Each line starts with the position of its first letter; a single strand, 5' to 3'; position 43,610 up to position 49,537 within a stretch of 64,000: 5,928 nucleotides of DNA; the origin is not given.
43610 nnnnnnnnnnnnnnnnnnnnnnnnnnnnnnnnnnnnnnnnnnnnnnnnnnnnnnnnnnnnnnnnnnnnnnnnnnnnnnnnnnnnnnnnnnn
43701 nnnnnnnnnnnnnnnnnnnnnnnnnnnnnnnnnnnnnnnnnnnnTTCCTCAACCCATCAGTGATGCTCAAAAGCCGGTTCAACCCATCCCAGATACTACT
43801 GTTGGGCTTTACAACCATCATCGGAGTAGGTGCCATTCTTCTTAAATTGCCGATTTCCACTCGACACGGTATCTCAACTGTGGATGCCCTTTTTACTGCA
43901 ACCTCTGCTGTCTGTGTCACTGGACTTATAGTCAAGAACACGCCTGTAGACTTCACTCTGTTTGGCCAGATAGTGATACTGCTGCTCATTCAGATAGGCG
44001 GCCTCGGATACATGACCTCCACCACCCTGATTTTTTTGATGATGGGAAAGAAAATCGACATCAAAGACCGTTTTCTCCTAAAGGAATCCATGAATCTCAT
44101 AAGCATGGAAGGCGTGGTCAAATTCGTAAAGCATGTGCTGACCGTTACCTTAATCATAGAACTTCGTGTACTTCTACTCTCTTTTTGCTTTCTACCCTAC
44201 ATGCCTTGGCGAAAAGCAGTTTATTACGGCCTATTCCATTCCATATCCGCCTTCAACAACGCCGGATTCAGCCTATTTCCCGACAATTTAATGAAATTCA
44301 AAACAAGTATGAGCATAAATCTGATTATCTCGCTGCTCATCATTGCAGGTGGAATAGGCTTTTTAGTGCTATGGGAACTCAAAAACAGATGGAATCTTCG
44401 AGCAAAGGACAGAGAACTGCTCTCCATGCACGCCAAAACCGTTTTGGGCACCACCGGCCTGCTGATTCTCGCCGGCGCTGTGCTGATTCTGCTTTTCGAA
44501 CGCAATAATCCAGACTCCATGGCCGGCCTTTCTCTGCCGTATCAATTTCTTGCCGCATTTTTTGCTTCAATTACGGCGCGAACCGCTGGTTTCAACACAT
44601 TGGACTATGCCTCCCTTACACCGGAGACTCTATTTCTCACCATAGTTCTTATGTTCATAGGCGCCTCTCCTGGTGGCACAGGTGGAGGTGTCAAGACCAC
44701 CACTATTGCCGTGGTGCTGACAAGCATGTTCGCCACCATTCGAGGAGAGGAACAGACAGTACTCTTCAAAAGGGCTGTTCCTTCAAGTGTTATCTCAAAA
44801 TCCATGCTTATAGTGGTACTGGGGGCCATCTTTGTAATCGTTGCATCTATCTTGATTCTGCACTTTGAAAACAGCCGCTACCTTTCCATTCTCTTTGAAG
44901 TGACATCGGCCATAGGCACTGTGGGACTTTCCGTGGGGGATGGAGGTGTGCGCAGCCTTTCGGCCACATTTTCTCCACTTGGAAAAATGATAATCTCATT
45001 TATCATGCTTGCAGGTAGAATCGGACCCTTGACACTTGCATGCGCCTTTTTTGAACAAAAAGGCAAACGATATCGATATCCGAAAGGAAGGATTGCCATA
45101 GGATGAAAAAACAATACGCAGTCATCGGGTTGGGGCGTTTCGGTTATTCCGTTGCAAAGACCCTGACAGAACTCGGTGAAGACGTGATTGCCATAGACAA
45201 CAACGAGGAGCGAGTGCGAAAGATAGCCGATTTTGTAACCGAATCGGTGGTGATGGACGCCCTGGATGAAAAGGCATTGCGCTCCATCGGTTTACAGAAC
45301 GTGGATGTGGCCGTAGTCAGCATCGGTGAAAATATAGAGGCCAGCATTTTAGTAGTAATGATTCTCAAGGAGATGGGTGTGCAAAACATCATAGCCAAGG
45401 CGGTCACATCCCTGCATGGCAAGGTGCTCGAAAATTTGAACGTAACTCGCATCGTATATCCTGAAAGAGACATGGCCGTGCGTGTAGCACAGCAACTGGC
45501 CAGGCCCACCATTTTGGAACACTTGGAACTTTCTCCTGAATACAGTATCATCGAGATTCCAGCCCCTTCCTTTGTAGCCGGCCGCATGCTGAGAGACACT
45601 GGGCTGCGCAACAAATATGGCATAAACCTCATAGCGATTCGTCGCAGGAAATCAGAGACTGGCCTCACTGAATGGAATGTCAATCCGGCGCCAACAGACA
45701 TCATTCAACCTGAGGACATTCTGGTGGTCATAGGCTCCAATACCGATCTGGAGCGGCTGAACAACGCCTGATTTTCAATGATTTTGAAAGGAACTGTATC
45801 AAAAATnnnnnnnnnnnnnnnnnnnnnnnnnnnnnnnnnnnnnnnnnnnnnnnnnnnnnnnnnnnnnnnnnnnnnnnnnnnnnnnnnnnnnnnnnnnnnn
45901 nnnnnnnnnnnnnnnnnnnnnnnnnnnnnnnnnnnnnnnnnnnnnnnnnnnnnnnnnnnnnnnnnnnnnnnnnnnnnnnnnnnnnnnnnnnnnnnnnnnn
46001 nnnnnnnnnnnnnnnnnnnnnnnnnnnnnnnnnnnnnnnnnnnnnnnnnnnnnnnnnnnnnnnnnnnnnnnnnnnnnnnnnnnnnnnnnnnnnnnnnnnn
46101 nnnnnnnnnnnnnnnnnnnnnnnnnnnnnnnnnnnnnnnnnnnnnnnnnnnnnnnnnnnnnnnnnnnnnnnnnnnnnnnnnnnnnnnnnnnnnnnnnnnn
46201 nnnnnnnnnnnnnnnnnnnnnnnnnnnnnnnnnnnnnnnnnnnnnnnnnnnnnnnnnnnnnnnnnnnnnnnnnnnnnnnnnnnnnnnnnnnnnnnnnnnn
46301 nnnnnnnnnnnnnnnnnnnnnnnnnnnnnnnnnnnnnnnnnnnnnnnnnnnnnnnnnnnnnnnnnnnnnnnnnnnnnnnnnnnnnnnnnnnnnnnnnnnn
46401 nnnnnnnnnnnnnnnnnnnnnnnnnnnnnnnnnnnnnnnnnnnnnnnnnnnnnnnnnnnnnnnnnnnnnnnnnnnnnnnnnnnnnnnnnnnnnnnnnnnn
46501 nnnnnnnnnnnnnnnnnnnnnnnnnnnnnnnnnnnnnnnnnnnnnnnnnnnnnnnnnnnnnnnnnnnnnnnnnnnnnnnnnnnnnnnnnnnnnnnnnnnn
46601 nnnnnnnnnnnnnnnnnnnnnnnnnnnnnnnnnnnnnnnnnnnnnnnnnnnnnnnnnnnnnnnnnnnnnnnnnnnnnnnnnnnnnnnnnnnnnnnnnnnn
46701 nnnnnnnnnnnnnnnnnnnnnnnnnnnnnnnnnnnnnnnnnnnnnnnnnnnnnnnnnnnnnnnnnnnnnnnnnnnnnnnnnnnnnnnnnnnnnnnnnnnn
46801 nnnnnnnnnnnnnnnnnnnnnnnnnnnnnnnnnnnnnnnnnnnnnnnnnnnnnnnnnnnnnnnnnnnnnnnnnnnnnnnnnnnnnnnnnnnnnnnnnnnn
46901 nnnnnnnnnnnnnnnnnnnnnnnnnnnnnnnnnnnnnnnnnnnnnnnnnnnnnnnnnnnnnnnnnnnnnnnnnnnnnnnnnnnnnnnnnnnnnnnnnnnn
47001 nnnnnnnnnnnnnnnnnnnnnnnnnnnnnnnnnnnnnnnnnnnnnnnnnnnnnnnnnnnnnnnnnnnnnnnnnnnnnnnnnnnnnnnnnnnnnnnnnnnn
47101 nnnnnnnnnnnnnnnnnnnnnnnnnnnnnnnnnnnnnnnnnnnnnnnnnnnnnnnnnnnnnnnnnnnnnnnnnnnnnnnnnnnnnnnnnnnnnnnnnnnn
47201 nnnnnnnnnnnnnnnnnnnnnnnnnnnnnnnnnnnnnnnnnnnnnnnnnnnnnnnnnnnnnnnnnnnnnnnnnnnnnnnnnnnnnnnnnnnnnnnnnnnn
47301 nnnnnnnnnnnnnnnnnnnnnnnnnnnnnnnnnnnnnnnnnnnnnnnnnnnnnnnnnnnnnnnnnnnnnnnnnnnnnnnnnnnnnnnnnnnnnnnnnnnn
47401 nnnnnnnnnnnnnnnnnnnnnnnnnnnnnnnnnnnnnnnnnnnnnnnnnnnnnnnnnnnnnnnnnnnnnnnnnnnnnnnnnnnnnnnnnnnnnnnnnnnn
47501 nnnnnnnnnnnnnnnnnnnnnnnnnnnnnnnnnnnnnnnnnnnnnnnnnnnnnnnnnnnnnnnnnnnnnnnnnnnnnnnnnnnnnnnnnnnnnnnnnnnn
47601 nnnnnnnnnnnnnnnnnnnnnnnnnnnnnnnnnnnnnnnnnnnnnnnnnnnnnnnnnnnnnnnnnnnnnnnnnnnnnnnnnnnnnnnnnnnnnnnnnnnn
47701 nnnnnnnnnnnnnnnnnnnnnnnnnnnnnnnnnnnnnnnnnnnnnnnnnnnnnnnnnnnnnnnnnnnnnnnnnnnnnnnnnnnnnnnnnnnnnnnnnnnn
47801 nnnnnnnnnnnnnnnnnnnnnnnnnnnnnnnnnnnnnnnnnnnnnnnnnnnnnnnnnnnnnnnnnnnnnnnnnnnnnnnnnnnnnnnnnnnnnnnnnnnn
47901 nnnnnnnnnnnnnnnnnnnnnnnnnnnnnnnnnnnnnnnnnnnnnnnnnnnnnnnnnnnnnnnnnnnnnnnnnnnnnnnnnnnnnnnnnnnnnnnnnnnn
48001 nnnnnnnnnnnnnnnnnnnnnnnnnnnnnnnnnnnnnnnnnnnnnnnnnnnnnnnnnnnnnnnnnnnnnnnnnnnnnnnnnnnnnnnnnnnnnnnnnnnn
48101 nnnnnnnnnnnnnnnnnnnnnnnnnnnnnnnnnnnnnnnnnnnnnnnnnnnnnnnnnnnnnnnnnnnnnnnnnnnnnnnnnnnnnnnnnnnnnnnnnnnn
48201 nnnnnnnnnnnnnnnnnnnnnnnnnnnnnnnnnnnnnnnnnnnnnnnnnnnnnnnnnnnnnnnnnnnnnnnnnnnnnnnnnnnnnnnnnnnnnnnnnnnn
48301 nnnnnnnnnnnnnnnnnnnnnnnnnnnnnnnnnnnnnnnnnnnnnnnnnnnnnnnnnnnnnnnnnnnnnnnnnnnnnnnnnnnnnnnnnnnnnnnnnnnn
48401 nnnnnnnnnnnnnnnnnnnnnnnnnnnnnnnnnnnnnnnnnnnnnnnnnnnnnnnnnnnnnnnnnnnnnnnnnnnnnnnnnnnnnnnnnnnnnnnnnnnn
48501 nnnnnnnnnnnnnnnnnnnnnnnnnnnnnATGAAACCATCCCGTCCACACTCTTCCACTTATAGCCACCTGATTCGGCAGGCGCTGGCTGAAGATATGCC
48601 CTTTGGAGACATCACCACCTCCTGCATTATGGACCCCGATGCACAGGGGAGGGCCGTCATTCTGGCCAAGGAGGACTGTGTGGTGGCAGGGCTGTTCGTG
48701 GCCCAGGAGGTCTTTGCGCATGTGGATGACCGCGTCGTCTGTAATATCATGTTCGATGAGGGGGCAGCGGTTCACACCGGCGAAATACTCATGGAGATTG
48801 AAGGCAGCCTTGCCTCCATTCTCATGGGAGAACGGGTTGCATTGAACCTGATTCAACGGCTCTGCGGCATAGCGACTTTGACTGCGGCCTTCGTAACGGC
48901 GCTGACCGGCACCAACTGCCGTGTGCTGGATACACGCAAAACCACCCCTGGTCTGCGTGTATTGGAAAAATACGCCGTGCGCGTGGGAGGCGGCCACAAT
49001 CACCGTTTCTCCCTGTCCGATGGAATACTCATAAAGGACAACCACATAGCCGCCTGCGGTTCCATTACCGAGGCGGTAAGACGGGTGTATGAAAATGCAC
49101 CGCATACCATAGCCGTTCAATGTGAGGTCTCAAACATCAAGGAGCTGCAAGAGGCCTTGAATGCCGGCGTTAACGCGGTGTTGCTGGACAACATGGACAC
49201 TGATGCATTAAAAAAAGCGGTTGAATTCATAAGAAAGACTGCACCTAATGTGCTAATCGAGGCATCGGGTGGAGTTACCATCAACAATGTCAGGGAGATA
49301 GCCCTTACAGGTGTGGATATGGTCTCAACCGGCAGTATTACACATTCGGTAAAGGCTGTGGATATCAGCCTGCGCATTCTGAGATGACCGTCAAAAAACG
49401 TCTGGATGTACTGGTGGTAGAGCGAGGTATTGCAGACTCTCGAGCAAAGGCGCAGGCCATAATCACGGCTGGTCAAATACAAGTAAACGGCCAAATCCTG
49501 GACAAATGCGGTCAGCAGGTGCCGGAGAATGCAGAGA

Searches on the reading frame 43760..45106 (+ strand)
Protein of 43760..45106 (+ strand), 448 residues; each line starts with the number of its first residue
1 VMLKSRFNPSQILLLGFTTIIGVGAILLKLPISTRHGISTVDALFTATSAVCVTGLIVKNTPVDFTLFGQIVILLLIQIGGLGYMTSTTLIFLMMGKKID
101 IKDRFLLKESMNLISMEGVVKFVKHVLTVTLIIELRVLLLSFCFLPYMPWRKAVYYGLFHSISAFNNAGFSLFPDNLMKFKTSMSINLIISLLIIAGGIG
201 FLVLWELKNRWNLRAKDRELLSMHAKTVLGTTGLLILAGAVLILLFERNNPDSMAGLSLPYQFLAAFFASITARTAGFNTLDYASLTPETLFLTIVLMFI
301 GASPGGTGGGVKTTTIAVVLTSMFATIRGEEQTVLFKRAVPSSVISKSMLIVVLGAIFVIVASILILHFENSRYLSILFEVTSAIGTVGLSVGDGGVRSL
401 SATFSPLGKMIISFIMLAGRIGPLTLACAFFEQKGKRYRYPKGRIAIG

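Call 57: search_protein_families(library=pfam, proteins=[window:43760-45106:+], max_evalue=0.00001)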
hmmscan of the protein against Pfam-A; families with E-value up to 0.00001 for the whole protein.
window:43760-45106:+ (448 aa): 1 family
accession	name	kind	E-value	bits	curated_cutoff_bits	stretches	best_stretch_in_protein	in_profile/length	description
PF02386.22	TrkH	-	5.5e-58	197.1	27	1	37-431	60-491/502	Cation transport protein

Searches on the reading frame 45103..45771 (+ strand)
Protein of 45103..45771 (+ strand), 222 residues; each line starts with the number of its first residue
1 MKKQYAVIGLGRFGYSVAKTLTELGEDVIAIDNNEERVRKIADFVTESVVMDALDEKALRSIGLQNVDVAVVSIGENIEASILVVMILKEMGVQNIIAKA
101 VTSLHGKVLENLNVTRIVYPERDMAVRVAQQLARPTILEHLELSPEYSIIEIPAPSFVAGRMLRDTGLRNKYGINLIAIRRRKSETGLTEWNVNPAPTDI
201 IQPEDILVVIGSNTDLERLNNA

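Call 57: search_protein_families(library=pfam, proteins=[window:45103-45771:+], max_evalue=0.00001)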
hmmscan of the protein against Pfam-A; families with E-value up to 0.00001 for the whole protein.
window:45103-45771:+ (222 aa): 2 families
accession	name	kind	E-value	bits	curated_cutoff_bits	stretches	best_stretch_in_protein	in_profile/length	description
PF02254.24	TrkA_N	-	1.5e-27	96.6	23.8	1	5-120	1-116/116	TrkA-N domain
PF02080.26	TrkA_C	-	1.5e-13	50.9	27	1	149-220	3-67/71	TrkA-C domain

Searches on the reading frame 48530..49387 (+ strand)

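Call 57: search_protein_families(library=pfam, proteins=[window:48530-49387:+], max_evalue=0.00001)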
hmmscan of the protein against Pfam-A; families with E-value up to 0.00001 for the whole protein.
window:48530-49387:+ (285 aa): 2 families
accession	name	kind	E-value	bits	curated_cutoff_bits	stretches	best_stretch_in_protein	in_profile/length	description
PF01729.25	QRPTase_C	-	4.8e-65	218.8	23.1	1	114-282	1-169/169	Quinolinate phosphoribosyl transferase, C-terminal domain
PF02749.22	QRPTase_N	-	3.9e-21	75.5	27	1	27-112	1-82/82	Quinolinate phosphoribosyl transferase, N-terminal domain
